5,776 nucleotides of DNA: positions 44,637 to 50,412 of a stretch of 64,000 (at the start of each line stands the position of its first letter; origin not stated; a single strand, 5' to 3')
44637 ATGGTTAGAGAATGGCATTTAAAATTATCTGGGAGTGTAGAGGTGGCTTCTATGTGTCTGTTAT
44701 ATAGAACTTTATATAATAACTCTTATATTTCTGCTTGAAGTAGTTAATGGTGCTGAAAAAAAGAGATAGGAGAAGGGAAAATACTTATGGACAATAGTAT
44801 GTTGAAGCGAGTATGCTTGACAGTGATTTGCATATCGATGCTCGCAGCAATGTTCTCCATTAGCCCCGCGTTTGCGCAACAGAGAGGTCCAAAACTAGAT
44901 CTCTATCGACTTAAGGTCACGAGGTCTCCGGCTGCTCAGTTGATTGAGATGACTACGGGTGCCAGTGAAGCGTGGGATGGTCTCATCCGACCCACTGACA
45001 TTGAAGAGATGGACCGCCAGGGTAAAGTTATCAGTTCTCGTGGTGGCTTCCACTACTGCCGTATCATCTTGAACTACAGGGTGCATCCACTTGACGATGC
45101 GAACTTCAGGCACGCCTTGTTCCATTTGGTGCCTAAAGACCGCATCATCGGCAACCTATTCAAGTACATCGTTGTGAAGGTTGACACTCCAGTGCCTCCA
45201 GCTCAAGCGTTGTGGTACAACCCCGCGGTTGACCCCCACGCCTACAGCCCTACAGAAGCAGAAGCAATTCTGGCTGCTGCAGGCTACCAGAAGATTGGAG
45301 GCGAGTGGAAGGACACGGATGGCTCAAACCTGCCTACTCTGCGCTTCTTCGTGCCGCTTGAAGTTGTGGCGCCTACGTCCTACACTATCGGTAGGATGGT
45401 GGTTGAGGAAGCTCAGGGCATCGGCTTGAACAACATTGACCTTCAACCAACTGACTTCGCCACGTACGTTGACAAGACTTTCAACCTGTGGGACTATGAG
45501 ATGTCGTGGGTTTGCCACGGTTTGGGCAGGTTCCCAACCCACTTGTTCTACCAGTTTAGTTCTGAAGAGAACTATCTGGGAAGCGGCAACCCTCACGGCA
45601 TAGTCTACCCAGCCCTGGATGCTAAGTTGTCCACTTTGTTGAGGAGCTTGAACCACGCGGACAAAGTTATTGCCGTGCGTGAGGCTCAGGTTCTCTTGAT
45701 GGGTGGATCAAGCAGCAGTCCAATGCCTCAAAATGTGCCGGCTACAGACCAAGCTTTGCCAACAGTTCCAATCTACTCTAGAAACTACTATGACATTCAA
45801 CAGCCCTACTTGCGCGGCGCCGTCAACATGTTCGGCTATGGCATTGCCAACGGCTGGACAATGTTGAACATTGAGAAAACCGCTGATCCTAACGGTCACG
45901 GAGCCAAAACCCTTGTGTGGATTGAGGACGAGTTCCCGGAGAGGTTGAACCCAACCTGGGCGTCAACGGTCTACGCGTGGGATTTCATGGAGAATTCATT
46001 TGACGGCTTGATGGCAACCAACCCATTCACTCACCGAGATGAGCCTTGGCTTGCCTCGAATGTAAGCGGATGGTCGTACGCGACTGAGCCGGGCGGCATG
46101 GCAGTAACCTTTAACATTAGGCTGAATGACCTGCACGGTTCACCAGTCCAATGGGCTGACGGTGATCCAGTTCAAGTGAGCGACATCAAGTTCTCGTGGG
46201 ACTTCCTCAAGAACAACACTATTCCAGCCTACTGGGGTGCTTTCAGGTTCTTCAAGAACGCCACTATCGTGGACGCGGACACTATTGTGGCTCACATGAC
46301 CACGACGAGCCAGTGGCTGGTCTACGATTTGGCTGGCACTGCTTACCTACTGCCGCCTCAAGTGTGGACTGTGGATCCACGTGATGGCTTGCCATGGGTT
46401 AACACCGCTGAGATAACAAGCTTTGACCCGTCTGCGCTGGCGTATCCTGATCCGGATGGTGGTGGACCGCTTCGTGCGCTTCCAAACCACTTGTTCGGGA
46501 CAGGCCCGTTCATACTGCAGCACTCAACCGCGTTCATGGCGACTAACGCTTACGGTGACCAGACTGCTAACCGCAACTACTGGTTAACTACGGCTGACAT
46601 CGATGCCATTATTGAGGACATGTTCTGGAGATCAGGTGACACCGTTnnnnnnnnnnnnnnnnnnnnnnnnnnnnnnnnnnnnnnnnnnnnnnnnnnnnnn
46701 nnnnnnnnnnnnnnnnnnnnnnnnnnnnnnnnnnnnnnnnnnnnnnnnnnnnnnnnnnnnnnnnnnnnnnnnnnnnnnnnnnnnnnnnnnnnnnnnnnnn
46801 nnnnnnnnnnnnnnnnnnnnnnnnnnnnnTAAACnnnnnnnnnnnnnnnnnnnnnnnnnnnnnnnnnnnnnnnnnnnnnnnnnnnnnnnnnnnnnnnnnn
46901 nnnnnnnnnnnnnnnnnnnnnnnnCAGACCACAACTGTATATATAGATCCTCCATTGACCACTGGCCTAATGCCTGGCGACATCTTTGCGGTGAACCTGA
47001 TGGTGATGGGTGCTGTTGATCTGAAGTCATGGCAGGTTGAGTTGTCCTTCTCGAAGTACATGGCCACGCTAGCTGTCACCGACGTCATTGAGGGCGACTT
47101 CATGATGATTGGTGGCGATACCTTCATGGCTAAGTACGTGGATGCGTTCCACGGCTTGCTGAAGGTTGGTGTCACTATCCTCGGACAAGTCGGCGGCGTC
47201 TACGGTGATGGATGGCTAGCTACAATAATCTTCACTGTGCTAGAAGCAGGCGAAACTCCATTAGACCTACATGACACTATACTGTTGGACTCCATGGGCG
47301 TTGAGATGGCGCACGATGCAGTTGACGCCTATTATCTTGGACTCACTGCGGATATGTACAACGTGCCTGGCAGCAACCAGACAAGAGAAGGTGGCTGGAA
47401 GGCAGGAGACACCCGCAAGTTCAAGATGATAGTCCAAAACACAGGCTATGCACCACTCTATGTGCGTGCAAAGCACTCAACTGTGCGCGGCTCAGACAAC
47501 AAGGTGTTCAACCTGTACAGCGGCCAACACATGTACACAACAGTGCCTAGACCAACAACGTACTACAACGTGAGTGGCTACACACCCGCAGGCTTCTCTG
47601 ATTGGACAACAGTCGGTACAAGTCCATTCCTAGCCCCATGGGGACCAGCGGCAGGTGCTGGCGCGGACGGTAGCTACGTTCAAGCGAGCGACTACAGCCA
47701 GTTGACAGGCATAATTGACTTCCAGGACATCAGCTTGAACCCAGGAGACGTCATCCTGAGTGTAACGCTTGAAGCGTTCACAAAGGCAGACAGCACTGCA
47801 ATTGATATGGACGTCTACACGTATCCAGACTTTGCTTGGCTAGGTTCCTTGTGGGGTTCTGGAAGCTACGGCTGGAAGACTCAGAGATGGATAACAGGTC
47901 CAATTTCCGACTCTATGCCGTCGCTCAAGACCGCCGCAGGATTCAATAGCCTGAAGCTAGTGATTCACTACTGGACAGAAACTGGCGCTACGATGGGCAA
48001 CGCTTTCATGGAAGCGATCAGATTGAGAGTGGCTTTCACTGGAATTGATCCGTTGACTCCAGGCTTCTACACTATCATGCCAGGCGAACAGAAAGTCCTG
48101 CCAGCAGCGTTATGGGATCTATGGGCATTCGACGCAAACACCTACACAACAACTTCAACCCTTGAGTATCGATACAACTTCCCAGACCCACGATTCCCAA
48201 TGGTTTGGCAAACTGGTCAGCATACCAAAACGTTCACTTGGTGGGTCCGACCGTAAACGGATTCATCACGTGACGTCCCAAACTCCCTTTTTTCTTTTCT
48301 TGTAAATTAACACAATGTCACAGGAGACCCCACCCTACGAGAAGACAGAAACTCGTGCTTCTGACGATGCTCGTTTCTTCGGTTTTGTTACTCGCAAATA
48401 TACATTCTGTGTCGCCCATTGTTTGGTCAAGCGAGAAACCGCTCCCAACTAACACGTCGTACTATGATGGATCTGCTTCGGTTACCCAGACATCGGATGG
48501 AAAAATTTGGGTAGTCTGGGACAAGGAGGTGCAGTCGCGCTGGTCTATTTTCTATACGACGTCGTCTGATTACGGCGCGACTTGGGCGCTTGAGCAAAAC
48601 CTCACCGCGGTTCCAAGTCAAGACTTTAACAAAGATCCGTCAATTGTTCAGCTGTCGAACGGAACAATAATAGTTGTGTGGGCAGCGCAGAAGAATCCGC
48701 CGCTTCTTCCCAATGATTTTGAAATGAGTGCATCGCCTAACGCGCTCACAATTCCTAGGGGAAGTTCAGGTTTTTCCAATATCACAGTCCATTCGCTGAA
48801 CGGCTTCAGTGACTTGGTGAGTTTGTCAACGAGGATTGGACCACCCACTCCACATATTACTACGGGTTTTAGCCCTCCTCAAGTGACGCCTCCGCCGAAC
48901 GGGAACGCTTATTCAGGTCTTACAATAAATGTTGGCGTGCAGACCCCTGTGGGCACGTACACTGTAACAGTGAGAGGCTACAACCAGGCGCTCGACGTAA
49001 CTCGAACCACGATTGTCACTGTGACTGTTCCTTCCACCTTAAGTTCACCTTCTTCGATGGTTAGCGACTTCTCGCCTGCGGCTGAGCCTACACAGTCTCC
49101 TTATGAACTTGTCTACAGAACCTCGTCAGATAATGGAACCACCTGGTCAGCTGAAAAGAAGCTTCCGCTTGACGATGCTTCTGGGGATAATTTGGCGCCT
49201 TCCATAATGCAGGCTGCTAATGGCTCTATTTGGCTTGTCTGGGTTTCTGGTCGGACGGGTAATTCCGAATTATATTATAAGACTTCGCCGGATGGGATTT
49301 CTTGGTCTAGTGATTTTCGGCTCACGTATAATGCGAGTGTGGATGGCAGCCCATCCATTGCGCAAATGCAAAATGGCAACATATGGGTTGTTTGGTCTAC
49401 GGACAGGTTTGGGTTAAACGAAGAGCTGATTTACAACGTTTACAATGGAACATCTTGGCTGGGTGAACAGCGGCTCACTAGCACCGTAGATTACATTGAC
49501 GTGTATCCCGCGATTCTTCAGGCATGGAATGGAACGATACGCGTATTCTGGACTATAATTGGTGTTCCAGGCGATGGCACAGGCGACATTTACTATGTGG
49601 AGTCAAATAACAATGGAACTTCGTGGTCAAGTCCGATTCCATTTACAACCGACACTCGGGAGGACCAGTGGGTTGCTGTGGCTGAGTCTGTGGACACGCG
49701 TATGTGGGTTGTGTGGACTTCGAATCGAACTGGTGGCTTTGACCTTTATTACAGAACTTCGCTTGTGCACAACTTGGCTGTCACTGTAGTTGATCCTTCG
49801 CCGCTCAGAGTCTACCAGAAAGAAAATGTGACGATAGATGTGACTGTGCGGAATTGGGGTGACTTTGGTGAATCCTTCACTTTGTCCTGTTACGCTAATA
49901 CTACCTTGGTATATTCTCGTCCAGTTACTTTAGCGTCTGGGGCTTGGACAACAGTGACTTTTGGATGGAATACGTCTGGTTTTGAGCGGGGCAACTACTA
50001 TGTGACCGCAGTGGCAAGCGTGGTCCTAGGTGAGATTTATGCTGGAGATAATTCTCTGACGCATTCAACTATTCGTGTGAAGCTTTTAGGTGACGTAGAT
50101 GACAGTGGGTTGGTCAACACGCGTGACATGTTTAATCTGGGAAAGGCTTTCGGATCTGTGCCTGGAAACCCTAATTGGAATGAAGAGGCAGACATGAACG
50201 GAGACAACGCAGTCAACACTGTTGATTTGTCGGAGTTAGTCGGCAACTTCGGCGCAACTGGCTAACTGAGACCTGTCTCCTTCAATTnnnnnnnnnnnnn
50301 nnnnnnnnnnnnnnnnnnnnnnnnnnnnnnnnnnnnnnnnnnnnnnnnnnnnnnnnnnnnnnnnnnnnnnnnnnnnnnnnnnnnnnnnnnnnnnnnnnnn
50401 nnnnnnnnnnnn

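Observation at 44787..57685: Seven-gene cohesin/dockerin operon: candidate non-cellulolytic, cellulosome-like surface assembly linked to an Opp-type ABC importer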

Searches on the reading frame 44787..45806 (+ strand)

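Call 61: search_protein_families(library=pfam, proteins=[window:44787-45806:+], max_evalue=1)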
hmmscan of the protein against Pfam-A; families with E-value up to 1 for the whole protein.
window:44787-45806:+ (340 aa): 1 family
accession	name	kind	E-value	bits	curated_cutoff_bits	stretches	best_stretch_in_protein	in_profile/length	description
PF00496.27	SBP_bac_5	-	1.1e-18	67.9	32.4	1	32-247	143-349/368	Bacterial extracellular solute-binding proteins, family 5 Middle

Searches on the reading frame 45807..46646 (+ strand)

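Call 61: search_protein_families(library=pfam, proteins=[window:45807-46646:+], max_evalue=1)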
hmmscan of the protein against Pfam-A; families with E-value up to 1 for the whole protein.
window:45807-46646:+ (280 aa): 1 family
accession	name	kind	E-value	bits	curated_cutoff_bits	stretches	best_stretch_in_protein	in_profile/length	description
PF00496.27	SBP_bac_5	-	8.1e-11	42.1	32.4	1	80-269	4-152/368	Bacterial extracellular solute-binding proteins, family 5 Middle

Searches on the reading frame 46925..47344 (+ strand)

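Call 14: search_protein_families(library=pfam, proteins=[window:46925-47344:+], max_evalue=10)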
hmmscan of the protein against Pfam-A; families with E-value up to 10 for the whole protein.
seq(140 aa): 1 family
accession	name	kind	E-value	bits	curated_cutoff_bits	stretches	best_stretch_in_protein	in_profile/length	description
PF00963.24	Cohesin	-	0.017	15.7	24.1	1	13-124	9-123/139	Cohesin domain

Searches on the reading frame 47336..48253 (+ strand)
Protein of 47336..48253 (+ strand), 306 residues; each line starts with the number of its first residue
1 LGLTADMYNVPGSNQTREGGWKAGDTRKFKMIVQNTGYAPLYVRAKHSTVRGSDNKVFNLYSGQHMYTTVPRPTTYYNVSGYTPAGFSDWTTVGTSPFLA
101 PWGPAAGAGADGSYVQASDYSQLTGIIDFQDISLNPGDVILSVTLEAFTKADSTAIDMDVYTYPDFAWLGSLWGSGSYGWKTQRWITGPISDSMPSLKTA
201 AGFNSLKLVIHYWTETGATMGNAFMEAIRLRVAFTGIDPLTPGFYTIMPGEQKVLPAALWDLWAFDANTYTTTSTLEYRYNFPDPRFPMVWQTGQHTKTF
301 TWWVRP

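Call 14: search_protein_families(library=pfam, proteins=[window:47336-48253:+], max_evalue=10)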
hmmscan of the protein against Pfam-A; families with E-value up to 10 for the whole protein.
seq(306 aa): 0 families

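Call 89: find_homologous_proteins(query=window:47357-48253:+, max_evalue=0.001)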
Query window:47357-48253:+ (299 aa): 10 proteins with E <= 0.001 among 771 candidates.
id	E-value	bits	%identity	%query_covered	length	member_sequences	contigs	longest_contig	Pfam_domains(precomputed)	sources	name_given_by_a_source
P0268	6.0e-204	694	100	100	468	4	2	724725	-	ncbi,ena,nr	ncbi:MAG TPA: cohesin domain-containing protein [Candidatus Bathyarchaeia archaeon]|nr:cohesin domai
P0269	2.8e-90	321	52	100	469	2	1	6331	-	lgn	-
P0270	2.1e-77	279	47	98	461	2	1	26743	PF00963.25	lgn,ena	-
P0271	3.1e-74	268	46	99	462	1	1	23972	-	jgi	jgi:hypothetical protein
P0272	3.6e-72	261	46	93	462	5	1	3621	-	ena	-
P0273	6.8e-71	257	46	100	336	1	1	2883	-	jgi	jgi:hypothetical protein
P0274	2.2e-70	256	44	94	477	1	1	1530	-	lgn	-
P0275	2.1e-67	246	45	100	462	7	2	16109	-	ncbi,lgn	-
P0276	1.1e-54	204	40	95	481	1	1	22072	-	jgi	jgi:hypothetical protein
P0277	2.9e-25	107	35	88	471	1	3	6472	PF00963.25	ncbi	-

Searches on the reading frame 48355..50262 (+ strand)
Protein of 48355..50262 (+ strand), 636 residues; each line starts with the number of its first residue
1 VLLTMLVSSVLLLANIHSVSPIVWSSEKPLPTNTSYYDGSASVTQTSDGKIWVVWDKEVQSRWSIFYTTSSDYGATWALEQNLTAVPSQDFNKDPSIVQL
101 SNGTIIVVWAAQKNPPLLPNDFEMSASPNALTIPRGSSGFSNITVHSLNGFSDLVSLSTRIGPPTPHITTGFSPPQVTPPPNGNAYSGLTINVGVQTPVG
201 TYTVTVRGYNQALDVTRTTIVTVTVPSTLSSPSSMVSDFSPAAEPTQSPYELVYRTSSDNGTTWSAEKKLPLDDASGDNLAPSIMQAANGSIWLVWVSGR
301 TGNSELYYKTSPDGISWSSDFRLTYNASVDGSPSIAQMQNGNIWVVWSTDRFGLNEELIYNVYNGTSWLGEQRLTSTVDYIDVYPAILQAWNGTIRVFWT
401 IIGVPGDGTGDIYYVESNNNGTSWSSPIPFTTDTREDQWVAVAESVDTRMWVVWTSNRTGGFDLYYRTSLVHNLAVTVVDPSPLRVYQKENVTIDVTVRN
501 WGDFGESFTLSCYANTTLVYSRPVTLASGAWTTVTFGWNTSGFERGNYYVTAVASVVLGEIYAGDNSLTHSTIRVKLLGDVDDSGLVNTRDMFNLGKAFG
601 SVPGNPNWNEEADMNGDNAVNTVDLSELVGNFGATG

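Call 4: search_protein_families(library=pfam, proteins=[window:48355-50262:+], max_evalue=0.1)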
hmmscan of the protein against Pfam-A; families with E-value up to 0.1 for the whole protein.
window:48355-50262:+ (636 aa): 7 families
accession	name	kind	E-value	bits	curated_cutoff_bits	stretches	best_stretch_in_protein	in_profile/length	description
PF13088.12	BNR_2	-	6.7e-12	45.8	31.4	3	242-352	128-234/277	BNR repeat-like domain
PF07705.17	CARDB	-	9.9e-08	32.6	22.7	1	480-554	9-83/101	CARDB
PF00404.24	Dockerin_1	-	2.1e-06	28.2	22.9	1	578-628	1-52/57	Dockerin type I domain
PF15892.11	BNR_4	-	1.5e-05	24.9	27.3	1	324-425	95-194/272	BNR repeat-containing family member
PF24130.1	DUF7397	-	0.0032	17.7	27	0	313-339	25-51/56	Family of unknown function (DUF7397)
PF25435.1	PalB_C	-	0.0058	17.1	27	1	197-295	10-106/146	Calpain-like protease palB-like, C-terminal domain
PF07494.17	Reg_prop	-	0.033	14.8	20.4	0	42-53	9-20/24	Two component regulator propeller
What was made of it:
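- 48355..50265 (+): g3: signal peptide, BNR/Asp-box β-propeller with an inserted Ig-like domain (nt 48427-49764), CARDB (49792-50016), canonical dockerin (50077-50262). Pfam BNR_2, CARDB, Dockerin_1 (call 4).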

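Call 39: search_solved_structures(query=window:48355-50262:+, max_evalue=0.1, show_alignments=0)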
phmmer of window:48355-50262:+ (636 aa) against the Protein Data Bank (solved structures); distinct sequences matched with E-value up to 0.1: 11.
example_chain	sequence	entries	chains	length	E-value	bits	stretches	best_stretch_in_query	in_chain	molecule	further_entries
2y3n_B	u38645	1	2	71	6.8e-09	37.8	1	575-635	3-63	CELLULOSOMAL FAMILY-48 PROCESSIVE GLYCOSIDE HYDROLASE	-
2b59_B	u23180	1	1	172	3e-06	29.1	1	524-635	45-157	Cellulosomal scaffolding protein A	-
3kcp_A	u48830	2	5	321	1.2e-05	27.1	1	524-635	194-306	Cellulosomal-scaffolding protein A | Cellulosome anchoring protein cohesin region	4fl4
5g5d_B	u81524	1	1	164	2.3e-05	26.2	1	524-635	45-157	CELLULOSOMAL-SCAFFOLDING PROTEIN A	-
6kg9_A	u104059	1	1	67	0.0011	20.5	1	577-630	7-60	And cellulose-binding endoglucanase family 9 CelL ortholog dockerin domain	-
6kgc_B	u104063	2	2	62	0.0015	20.2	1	577-630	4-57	And cellulose-binding endoglucanase family 9 CelL ortholog dockerin domain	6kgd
4fj6_A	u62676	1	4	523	0.0044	18.6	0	324-442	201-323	glycoside hydrolase family 33, candidate sialidase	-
5k39_B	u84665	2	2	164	0.0082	17.7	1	579-634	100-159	Dockerin module from a protein of unknown function | Ig domain protein group 2 domain protein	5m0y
6kge_D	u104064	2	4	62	0.014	17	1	577-630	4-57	And cellulose-binding endoglucanase family 9 CelL ortholog dockerin domain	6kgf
1daq_A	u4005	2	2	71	0.032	15.8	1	575-627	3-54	ENDOGLUCANASE SS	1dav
2mte_A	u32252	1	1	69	0.039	15.5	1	575-627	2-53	Cellulose 1,4-beta-cellobiosidase (reducing end) CelS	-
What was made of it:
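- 48355..50265 (+): CARDB+dockerin aligns with the X-module+type II dockerin of CipA, 2b59_B, at 3e-6 (call 39).
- On GH33 sialidase (for g3): The only match to a solved GH33 is E 0.0044 over 120 residues (call 39).
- Closest known: Bacterial cellulosomes with anchoring and adaptor scaffoldins. Same: In g3 and g7 an Ig-like module directly precedes the dockerin and aligns with the X-Doc of CipA (2b59_B, call 39).
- Checked: The dockerin scores 6.8e-9 against a solved dockerin (call 39).
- BNR_2 is the sialidase-type propeller family, and g3 weakly matches a GH33 candidate sialidase (4fj6, E 0.0044, call 39).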

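Call 86: search_protein_families(library=ncbifam, proteins=[window:48355-50262:+], max_evalue=0.01)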
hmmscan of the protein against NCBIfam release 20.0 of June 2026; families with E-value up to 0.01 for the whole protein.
window:48355-50262:+ (636 aa): 0 families
